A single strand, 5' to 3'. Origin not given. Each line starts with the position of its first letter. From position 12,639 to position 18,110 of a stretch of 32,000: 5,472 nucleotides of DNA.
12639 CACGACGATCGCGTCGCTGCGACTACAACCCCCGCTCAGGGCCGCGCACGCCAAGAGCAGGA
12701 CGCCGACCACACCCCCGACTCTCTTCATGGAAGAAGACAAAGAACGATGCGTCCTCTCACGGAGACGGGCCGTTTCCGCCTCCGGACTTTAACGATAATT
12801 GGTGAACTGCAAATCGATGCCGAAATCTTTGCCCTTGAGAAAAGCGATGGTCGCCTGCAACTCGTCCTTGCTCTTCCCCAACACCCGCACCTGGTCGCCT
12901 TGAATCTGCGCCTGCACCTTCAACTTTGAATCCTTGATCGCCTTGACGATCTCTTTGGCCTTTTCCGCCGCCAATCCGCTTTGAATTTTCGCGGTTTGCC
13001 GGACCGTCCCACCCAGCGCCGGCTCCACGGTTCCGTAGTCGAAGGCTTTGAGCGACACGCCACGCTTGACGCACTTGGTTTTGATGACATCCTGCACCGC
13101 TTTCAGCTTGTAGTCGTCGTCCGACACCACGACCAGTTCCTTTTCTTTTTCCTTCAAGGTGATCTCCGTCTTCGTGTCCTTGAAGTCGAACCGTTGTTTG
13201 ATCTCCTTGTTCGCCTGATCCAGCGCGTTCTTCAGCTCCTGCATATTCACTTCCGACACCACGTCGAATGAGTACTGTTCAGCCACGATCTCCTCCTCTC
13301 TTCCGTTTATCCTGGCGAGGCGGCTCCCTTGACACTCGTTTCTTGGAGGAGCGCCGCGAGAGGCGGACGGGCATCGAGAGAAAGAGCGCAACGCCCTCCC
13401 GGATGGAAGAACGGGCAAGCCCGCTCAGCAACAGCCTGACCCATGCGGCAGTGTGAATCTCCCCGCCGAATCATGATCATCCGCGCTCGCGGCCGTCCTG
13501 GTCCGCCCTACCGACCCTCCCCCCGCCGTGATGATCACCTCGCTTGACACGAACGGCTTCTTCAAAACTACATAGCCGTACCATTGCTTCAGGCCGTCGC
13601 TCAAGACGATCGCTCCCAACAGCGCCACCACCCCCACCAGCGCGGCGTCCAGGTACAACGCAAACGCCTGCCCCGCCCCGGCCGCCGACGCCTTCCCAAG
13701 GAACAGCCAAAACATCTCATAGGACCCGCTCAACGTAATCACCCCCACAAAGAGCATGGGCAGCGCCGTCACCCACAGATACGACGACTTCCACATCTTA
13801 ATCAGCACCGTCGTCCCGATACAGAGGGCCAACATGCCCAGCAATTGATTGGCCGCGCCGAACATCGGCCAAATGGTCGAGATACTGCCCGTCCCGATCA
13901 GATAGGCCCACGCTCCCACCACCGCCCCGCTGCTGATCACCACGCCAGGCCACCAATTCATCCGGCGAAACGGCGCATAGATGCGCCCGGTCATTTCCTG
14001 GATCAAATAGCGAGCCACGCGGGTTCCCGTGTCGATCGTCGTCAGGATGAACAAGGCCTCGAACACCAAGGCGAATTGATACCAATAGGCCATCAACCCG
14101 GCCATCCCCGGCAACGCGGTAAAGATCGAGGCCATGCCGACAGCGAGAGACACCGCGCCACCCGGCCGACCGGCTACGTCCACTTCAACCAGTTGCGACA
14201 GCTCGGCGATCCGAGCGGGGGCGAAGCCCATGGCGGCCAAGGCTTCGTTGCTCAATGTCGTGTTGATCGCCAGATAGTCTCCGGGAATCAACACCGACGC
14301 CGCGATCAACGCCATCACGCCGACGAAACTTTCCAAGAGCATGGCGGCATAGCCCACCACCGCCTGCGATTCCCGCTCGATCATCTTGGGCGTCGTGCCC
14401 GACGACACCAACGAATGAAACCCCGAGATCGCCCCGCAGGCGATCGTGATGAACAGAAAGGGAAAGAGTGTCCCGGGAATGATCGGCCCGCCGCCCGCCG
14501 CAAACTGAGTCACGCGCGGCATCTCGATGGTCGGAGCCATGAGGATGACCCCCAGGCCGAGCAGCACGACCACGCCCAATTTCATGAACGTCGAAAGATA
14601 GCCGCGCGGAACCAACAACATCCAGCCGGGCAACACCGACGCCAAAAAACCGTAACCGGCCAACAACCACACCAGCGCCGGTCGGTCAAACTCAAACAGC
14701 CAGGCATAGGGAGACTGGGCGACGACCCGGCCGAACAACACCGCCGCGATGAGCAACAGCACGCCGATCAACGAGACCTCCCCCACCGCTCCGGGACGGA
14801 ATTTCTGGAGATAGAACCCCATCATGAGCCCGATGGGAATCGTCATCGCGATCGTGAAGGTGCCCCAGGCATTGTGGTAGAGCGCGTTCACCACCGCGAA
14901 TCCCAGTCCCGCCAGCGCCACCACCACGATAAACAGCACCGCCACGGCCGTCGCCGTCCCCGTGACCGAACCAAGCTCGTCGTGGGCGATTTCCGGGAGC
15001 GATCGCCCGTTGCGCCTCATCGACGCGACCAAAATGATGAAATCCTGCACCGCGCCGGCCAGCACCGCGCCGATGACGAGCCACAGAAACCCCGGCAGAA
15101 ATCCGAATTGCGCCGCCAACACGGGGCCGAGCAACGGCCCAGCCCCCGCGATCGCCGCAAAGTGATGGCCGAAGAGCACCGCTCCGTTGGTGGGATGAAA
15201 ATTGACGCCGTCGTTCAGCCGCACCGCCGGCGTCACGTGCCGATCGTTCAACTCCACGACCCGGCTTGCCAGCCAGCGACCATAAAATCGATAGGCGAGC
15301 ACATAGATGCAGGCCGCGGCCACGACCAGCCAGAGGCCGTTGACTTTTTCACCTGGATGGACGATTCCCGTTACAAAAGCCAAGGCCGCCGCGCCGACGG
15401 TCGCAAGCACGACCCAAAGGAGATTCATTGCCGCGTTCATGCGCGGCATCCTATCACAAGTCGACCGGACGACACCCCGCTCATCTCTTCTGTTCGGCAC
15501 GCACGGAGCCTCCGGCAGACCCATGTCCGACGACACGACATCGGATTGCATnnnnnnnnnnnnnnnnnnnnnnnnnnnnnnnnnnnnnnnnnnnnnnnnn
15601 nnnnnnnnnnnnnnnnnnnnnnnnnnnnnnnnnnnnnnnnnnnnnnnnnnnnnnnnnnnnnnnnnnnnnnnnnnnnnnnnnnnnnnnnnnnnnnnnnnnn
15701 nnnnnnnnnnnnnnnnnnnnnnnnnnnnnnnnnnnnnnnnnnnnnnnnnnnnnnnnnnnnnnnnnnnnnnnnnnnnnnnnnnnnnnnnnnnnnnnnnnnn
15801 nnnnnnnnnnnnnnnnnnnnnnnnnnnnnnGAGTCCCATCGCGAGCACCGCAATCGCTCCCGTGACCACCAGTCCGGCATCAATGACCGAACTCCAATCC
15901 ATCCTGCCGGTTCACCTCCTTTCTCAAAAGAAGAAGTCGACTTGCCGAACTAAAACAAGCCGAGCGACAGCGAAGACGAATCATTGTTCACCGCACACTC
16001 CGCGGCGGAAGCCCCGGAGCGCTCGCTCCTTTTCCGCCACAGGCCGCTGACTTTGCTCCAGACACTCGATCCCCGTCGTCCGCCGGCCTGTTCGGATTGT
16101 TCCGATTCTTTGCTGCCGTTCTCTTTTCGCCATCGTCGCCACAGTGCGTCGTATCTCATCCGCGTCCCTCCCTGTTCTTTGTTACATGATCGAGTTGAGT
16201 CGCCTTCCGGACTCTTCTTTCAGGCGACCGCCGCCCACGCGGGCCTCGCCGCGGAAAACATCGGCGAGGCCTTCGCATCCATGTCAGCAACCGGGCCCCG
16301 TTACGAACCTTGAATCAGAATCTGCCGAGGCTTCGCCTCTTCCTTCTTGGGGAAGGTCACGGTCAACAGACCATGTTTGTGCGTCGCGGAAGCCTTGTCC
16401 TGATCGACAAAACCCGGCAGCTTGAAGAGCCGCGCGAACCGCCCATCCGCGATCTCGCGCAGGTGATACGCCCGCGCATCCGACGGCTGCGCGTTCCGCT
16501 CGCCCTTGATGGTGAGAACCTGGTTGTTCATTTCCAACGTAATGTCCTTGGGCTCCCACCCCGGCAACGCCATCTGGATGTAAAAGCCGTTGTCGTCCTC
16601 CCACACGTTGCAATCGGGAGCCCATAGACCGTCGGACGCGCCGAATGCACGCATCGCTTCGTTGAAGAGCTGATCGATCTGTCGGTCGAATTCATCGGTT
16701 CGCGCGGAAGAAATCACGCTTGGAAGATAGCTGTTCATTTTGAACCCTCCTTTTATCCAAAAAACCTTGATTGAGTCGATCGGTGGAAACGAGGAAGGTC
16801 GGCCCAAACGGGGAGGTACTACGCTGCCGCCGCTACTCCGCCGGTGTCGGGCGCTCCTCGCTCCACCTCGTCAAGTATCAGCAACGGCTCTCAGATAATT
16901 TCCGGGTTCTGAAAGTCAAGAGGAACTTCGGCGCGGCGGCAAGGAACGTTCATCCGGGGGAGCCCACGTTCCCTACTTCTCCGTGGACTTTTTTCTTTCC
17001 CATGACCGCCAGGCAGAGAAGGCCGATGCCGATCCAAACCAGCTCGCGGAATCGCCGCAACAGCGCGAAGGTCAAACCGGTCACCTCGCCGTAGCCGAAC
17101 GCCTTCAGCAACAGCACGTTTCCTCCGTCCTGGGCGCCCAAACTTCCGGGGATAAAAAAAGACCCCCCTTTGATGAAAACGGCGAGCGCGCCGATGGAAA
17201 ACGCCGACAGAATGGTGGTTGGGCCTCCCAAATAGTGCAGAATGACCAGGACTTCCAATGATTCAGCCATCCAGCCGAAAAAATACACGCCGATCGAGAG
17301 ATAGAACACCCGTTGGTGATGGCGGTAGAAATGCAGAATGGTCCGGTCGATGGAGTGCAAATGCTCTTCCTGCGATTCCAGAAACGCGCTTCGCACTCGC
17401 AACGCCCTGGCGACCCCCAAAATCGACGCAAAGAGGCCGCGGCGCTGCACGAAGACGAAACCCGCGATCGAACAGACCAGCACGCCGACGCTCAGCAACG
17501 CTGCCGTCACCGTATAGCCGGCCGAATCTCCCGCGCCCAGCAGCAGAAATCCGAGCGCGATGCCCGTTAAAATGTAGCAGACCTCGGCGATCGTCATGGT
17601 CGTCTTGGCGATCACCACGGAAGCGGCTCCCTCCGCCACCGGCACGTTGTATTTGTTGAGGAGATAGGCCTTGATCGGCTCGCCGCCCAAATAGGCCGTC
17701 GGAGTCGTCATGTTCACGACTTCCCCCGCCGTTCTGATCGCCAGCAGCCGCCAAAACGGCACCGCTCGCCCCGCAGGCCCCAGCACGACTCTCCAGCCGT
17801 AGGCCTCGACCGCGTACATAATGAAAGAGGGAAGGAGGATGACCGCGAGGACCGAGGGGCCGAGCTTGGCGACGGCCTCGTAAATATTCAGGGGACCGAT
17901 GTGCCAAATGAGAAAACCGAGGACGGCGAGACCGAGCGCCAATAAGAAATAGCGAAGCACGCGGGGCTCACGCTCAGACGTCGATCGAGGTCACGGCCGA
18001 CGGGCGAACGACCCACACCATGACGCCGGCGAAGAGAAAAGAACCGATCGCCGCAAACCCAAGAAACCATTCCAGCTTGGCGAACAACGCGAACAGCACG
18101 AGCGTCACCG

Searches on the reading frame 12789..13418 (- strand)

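Call 36: search_protein_families(library=pfam, proteins=[window:12789-13418:-], max_evalue=0.001)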
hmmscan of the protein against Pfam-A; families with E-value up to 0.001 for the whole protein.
window:12789-13418:- (209 aa): 1 family
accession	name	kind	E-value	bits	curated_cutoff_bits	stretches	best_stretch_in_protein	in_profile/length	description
PF04461.18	DUF520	-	8.2e-67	224.8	23.2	1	50-209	2-161/161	Protein of unknown function (DUF520)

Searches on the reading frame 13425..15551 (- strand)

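Call 36: search_protein_families(library=pfam, proteins=[window:13425-15551:-], max_evalue=0.001)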
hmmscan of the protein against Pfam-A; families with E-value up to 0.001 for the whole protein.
window:13425-15551:- (708 aa): 1 family
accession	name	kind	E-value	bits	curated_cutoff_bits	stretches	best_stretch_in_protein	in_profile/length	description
PF02554.20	CstA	-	1.5e-201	671.4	27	1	71-608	1-559/560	Carbon starvation protein CstA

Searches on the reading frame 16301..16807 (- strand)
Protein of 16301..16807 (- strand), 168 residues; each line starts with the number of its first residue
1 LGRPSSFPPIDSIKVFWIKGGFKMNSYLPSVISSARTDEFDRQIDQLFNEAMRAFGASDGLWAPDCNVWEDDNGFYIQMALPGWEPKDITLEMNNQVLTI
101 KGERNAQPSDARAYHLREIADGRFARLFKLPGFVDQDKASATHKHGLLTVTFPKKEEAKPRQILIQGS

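Call 36: search_protein_families(library=pfam, proteins=[window:16301-16807:-], max_evalue=0.001)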
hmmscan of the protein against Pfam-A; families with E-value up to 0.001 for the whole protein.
window:16301-16807:- (168 aa): 2 families
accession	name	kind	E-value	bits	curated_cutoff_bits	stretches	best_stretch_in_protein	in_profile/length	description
PF00011.27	HSP20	-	2.3e-19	69.8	20.8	1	68-166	2-102/102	Hsp20/alpha crystallin family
PF17886.7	ArsA_HSP20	-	0.00028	20.8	22.5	0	72-152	1-63/63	HSP20-like domain found in ArsA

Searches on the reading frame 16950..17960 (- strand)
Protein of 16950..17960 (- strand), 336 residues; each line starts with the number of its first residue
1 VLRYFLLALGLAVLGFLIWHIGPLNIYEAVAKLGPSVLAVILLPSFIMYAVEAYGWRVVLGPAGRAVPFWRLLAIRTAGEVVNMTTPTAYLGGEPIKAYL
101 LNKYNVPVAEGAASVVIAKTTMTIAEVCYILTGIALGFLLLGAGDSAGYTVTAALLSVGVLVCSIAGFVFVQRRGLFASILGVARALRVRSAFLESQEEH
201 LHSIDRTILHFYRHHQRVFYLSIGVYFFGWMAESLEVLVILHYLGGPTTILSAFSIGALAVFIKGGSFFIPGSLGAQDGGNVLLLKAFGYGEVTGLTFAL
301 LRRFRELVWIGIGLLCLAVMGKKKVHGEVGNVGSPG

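Call 36: search_protein_families(library=pfam, proteins=[window:16950-17960:-], max_evalue=0.001)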
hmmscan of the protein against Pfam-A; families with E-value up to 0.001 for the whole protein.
window:16950-17960:- (336 aa): 1 family
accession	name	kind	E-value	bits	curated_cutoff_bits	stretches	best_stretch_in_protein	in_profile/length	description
PF03706.18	LPG_synthase_TM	-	7.8e-36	124.5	33.4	1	8-307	6-295/302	Lysylphosphatidylglycerol synthase TM region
